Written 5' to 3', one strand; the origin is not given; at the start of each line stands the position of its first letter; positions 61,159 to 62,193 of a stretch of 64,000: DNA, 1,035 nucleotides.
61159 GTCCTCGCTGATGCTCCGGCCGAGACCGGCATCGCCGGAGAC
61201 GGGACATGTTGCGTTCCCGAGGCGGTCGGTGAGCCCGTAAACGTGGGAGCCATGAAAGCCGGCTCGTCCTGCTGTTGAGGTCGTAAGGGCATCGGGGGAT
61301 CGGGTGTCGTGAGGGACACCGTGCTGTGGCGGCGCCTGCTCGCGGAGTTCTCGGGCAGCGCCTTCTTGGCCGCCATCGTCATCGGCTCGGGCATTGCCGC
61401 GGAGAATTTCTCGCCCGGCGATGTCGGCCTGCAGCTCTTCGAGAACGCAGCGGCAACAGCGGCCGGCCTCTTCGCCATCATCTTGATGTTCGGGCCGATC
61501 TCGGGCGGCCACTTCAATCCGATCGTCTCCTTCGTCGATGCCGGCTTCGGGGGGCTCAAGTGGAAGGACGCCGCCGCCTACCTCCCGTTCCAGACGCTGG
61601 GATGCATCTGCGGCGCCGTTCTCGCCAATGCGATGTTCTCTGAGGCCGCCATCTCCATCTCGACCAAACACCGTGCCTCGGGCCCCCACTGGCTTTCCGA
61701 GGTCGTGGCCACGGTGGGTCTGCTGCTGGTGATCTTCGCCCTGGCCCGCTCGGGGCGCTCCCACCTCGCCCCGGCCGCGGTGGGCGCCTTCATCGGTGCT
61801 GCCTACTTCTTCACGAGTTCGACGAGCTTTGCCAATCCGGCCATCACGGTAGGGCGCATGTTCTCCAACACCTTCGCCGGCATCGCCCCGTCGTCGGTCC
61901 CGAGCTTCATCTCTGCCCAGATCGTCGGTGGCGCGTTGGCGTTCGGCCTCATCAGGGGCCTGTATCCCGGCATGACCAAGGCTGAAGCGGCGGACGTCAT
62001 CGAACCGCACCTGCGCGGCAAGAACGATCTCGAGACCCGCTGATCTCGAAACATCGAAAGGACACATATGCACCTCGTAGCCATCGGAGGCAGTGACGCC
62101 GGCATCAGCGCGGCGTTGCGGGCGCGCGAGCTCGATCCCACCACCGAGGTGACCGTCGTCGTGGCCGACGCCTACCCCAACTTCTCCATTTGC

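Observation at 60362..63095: Atypical ars locus: ArsR - ArsI/CadI-like VOC protein with vicinal Cys pairs - aquaglyceroporin - decayed oxidoreductase - ArsC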

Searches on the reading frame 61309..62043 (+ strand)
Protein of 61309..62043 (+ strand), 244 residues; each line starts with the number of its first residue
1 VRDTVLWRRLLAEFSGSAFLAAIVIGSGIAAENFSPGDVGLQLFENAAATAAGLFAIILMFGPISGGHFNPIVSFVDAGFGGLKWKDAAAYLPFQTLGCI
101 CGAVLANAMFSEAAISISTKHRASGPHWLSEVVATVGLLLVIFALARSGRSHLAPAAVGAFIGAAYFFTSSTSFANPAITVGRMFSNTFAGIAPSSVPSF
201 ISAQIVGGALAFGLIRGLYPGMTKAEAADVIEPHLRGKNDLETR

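Call 3: search_protein_families(library=pfam, proteins=[window:61309-62043:+], max_evalue=0.01)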
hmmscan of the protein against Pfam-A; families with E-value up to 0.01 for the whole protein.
window:61309-62043:+ (244 aa): 1 family
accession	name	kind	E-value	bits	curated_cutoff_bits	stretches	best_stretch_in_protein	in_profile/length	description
PF00230.25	MIP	-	5.8e-25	88.8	25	2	4-170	5-179/222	Major intrinsic protein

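Call 4: search_protein_families(library=ncbifam, proteins=[window:61309-62043:+], max_evalue=0.01)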
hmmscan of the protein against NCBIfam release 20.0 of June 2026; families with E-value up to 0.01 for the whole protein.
window:61309-62043:+ (244 aa): 4 families
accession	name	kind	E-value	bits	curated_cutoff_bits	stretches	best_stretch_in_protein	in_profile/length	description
TIGR00861.1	MIP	subfamily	6.7e-23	81.6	171.25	2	12-171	1-179/224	MIP family channel protein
NF003838.0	PRK05420.1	equivalog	5.9e-11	42.3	256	1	8-159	3-167/231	aquaporin Z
NF045553.1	AquGlycerPorinGla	equivalog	3.2e-06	26.5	400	1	9-110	8-109/290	aquaglyceroporin Gla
NF043012.1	LacAcidTportLarD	equivalog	0.00079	19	390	0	8-113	2-104/237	D/L-lactic acid transporter LarD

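Call 7: find_encoding_contigs(protein=window:61309-62043:+, flank=10000, max_places=6)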
Protein window:61309-62043:+ (244 aa): no gene with exactly this product is on record in the collection.

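Call 10: find_related_loci(query=window:61309-62043:+, collection=genome_contigs, flank=6000)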
Query window:61309-62043:+ (244 aa) in genome_contigs; peptide patterns used: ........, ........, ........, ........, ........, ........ (x = any residue, [..] = any of these).
599 stretches matched a pattern (row limit reached: there are more); 472 encode a relative of the query (tblastn E <= 1e-3); the best 80 are kept; 80 distinct loci.
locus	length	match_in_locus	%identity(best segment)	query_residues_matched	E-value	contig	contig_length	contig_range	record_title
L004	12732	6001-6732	95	1-244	1e-153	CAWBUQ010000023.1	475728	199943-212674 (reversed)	MAG: uncultured Acidimicrobiaceae bacterium isolate MFD05502.bin.2.153 genome assembly, contig: contig_7727, whole genom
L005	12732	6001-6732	95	1-244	3e-153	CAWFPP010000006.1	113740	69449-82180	MAG: uncultured Acidimicrobiaceae bacterium isolate MFD05512.bin.2.108 genome assembly, contig: contig_17251, whole geno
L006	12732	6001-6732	94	1-244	5e-151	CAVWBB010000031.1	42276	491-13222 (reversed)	MAG: uncultured Acidimicrobiaceae bacterium isolate MFD05502.bin.1.159 genome assembly, contig: contig_7363, whole genom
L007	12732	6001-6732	93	1-244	7e-151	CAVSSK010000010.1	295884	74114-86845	MAG: uncultured Acidimicrobiaceae bacterium isolate MFD05705.bin.2.135 genome assembly, contig: contig_32497, whole geno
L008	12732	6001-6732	93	1-244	1e-150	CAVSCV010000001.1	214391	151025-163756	MAG: uncultured Acidimicrobiaceae bacterium isolate MFD02671.bin.2.46 genome assembly, contig: contig_19363, whole genom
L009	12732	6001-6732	93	1-244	2e-149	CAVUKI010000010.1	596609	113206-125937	MAG: uncultured Acidimicrobiaceae bacterium isolate MFD01716.bin.2.149 genome assembly, contig: contig_4789, whole genom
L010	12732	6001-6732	93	1-244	3e-149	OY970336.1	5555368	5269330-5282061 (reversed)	MAG: uncultured Acidimicrobiaceae bacterium isolate MFD05502.bin.2.18 genome assembly, chromosome: 1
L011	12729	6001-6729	92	1-243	7e-149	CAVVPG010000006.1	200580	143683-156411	MAG: uncultured Acidimicrobiaceae bacterium isolate MFD02248.bin.2.70 genome assembly, contig: contig_38033, whole genom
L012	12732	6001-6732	91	1-244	3e-148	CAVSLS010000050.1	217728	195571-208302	MAG: uncultured Acidimicrobiaceae bacterium isolate MFD05377.bin.2.102 genome assembly, contig: contig_80918, whole geno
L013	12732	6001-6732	91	1-244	3e-148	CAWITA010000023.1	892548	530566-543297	MAG: uncultured Acidimicrobiaceae bacterium isolate MFD09222.bin.2.119 genome assembly, contig: contig_65447, whole geno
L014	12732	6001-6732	91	1-244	1e-147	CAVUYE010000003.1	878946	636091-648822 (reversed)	MAG: uncultured Acidimicrobiaceae bacterium isolate MFD06092.bin.2.10 genome assembly, contig: contig_8163, whole genome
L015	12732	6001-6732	91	1-244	2e-147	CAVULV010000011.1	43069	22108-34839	MAG: uncultured Acidimicrobiaceae bacterium isolate MFD06435.bin.3.359 genome assembly, contig: contig_46223, whole geno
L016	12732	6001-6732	90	1-244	2e-147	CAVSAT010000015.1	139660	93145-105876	MAG: uncultured Acidimicrobiaceae bacterium isolate MFD05705.bin.2.145 genome assembly, contig: contig_54374, whole geno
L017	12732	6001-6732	94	1-244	5e-147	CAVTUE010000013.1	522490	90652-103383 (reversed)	MAG: uncultured Acidimicrobiaceae bacterium isolate MFD05377.bin.2.32 genome assembly, contig: contig_49759, whole genom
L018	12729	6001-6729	91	1-243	9e-147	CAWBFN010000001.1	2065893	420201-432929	MAG: uncultured Acidimicrobiaceae bacterium isolate MFD00731.bin.1.11 genome assembly, contig: contig_12904, whole genom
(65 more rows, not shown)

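Call 14: search_protein_families(library=ncbifam, proteins=[L004:6773-8173:+], max_evalue=0.00001)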
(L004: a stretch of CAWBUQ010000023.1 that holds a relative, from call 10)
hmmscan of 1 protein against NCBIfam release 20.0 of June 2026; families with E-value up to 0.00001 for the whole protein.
L004:6773-8173:+ (467 aa): 44 families (the best 25 are shown)
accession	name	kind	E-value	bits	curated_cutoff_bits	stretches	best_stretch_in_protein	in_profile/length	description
TIGR03385.1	CoA_CoA_reduc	equivalog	3e-92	309.7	578.8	1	3-453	2-437/439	CoA-disulfide reductase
NF007123.0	PRK09564.1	equivalog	5.3e-88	295.6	458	1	1-453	1-438/444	CoA-disulfide reductase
NF046103.1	NOXase_Strep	equivalog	2.9e-58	197.9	600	1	3-456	2-439/442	H2O-forming NADH oxidase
NF010037.0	PRK13512.1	equivalog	4.7e-51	174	394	1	2-453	3-432/438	CoA-disulfide reductase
NF045765.1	PhenlGlyoxDHPadH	equivalog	1.2e-35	123.2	475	1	4-354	6-336/416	NADH-dependent phenylglyoxylate dehydrogenase subunit epsilon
TIGR02053.1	MerA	equivalog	1.6e-31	109.8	454.45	1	98-440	124-439/465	mercury(II) reductase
TIGR01350.1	lipoamide_DH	equivalog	1.3e-28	100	408.8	1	92-434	121-434/461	dihydrolipoyl dehydrogenase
TIGR02374.1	nitri_red_nirB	equivalog_domain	2.8e-27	95.5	578.35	1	7-345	5-320/794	nitrite reductase large subunit NirB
NF004943.0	PRK06292.2-1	equivalog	4.2e-25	88.4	432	1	65-433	96-434/456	dihydrolipoyl dehydrogenase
NF042949.2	3PPDioc_HcaD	equivalog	4.3e-25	88.3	450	1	2-302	3-280/386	3-phenylpropionate/cinnamic acid dioxygenase ferredoxin--NAD(+) reductase subunit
NF003437.0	PRK04965.1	equivalog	3.8e-24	85.4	392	1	4-304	6-281/378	NADH:flavorubredoxin reductase NorW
NF041682.1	ant_diox_AndAa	equivalog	4.5e-20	71.7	650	1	64-335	67-317/406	anthranilate 1,2-dioxygenase system ferredoxin--NAD(+) reductase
NF004991.0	PRK06370.1-3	subfamily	3.4e-19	68.8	620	1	98-440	160-473/509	FAD-containing oxidoreductase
TIGR01424.1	gluta_reduc_2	equivalog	4.6e-19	68.3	606.05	1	152-421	163-419/446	glutathione-disulfide reductase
NF041853.1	hythiocyan_redase_MerA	equivalog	4.7e-19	68.5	650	1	89-421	107-411/440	hypothiocyanous acid reductase MerA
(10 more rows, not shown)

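Call 15: search_protein_families(library=pfam, proteins=[L004:6773-8173:+], max_evalue=0.001)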
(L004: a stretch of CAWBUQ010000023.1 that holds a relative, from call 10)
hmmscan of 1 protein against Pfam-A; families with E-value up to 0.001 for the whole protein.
L004:6773-8173:+ (467 aa): 5 families
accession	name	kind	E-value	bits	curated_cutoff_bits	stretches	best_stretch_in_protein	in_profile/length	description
PF07992.20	Pyr_redox_2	-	4.8e-51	174.4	26.1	1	2-320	2-291/291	Pyridine nucleotide-disulphide oxidoreductase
PF00070.33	Pyr_redox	-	3e-22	79.4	22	1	158-231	2-75/82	Pyridine nucleotide-disulphide oxidoreductase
PF02852.28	Pyr_redox_dim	-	9.6e-12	45.5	25.3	1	342-445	3-103/110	Pyridine nucleotide-disulphide oxidoreductase, dimerisation domain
PF01266.30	DAO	-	2.2e-06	27.9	27.9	1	40-136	133-229/353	FAD dependent oxidoreductase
PF13738.12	Pyr_redox_3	-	5e-05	23.1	30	0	156-295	165-305/305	Pyridine nucleotide-disulphide oxidoreductase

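Call 16: search_solved_structures(query=L004:6773-8173:+, max_evalue=1e-10, show_alignments=1)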
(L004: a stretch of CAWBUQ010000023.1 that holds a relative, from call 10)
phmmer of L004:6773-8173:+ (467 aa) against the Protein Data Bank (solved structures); distinct sequences matched with E-value up to 1e-10: 49.
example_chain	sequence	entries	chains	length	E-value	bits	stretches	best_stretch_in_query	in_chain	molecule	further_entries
6ruz_A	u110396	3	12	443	4.6e-80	272.8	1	3-456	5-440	NADH oxidase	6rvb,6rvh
6pfz_D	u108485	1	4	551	8.7e-76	258.7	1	1-451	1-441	NADH oxidase (NoxA-3)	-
8a56_A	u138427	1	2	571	2.5e-72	247.3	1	3-455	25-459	Coenzyme A-persulfide reductase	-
3cgb_A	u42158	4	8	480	2.3e-68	234.3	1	1-456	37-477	Pyridine nucleotide-disulfide oxidoreductase, class I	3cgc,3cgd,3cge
3ntd_A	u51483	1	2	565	2.8e-62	214.2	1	3-455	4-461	FAD-dependent pyridine nucleotide-disulphide oxidoreductase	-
3nta_A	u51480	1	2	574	3e-62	214.1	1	3-455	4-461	FAD-dependent pyridine nucleotide-disulphide oxidoreductase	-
4ocg_A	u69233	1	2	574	2.1e-61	211.3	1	3-455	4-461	FAD-dependent pyridine nucleotide-disulphide oxidoreductase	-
3nt6_A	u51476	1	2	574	9.8e-61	209.1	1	3-455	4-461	FAD-dependent pyridine nucleotide-disulphide oxidoreductase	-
3icr_A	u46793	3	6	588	1.5e-59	205.3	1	3-455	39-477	Coenzyme A-Disulfide Reductase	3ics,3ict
5l1n_A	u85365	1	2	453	1.1e-58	202.3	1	3-452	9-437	Coenzyme A disulfide reductase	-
3iwa_A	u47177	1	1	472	1.4e-58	202.1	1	2-454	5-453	FAD-dependent pyridine nucleotide-disulphide oxidoreductase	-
3kd9_A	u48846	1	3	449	8.7e-58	199.4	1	3-452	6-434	Coenzyme A disulfide reductase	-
4fx9_A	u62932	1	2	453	9.8e-58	199.3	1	3-452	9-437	Coenzyme A disulfide reductase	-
5er0_A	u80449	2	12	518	6.3e-38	134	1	3-458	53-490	NADH oxidase | NAD(FAD)-dependent dehydrogenase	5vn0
1yqz_A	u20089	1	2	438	6.9e-38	133.8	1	3-453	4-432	coenzyme A disulfide reductase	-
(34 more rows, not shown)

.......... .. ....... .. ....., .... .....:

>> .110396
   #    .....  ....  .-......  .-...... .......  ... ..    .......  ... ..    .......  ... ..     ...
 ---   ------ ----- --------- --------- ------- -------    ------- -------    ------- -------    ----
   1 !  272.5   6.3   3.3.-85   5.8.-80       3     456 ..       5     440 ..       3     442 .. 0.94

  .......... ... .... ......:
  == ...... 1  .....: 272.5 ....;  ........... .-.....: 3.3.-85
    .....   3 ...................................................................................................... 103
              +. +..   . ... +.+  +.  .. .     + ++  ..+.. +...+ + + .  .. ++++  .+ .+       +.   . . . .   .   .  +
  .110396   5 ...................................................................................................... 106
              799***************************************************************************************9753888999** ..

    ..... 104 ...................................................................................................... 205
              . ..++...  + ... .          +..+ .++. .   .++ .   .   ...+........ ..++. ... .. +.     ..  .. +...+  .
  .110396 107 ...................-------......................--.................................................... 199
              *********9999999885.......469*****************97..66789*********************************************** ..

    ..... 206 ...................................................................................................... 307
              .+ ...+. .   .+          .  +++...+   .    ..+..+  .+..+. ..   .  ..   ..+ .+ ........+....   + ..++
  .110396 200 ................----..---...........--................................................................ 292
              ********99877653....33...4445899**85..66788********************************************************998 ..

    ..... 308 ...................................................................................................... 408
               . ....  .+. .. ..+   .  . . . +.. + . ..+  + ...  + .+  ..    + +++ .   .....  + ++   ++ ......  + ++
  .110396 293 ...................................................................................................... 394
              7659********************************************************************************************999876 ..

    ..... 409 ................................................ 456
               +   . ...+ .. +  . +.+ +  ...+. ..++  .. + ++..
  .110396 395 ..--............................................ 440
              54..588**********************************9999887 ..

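Call 19: search_solved_structures(query=window:61309-62043:+, max_evalue=0.001, show_alignments=3)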
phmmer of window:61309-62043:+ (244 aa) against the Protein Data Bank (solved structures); distinct sequences matched with E-value up to 0.001: 24.
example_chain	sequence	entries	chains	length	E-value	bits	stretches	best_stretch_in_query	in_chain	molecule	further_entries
7nl4_A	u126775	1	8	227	2.8e-10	43.4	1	33-192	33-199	Aquaporin NIP2-1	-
7cjs_A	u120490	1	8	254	7.5e-09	38.7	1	9-192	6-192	Aquaporin NIP2-1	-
1ymg_A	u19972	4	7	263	7.6e-07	32.2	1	2-170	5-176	Lens fiber major intrinsic protein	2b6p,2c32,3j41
2b6o_A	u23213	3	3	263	2.4e-06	30.5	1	2-170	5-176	Lens fiber major intrinsic protein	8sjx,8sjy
1sor_A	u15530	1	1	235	3.1e-06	30.2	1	4-170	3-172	Aquaporin-0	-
3m9i_A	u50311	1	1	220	8.6e-06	28.7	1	6-170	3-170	Lens fiber major intrinsic protein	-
8jy8_A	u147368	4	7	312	1.1e-05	28.4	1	7-112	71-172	Aquaglyceroporin 2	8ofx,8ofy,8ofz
8jy6_A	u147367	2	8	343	1.3e-05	28.1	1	7-112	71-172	Aquaglyceroporin 2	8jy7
2d57_A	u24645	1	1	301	2.2e-05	27.4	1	5-181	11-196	Aquaporin-4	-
6f7h_A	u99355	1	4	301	4.8e-05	26.3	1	5-132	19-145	Aquaporin-10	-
2zz9_A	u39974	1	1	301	6.3e-05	25.9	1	5-180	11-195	Aquaporin-4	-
3iyz_A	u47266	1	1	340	9.4e-05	25.3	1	5-180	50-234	Aquaporin-4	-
8y8q_A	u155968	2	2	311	0.00012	24.9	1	6-135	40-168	Aquaporin-3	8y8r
8y8n_A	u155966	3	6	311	0.00016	24.5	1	6-135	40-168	Aquaporin-3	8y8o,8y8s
8y8p_A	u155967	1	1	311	0.00019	24.3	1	6-135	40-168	Aquaporin-3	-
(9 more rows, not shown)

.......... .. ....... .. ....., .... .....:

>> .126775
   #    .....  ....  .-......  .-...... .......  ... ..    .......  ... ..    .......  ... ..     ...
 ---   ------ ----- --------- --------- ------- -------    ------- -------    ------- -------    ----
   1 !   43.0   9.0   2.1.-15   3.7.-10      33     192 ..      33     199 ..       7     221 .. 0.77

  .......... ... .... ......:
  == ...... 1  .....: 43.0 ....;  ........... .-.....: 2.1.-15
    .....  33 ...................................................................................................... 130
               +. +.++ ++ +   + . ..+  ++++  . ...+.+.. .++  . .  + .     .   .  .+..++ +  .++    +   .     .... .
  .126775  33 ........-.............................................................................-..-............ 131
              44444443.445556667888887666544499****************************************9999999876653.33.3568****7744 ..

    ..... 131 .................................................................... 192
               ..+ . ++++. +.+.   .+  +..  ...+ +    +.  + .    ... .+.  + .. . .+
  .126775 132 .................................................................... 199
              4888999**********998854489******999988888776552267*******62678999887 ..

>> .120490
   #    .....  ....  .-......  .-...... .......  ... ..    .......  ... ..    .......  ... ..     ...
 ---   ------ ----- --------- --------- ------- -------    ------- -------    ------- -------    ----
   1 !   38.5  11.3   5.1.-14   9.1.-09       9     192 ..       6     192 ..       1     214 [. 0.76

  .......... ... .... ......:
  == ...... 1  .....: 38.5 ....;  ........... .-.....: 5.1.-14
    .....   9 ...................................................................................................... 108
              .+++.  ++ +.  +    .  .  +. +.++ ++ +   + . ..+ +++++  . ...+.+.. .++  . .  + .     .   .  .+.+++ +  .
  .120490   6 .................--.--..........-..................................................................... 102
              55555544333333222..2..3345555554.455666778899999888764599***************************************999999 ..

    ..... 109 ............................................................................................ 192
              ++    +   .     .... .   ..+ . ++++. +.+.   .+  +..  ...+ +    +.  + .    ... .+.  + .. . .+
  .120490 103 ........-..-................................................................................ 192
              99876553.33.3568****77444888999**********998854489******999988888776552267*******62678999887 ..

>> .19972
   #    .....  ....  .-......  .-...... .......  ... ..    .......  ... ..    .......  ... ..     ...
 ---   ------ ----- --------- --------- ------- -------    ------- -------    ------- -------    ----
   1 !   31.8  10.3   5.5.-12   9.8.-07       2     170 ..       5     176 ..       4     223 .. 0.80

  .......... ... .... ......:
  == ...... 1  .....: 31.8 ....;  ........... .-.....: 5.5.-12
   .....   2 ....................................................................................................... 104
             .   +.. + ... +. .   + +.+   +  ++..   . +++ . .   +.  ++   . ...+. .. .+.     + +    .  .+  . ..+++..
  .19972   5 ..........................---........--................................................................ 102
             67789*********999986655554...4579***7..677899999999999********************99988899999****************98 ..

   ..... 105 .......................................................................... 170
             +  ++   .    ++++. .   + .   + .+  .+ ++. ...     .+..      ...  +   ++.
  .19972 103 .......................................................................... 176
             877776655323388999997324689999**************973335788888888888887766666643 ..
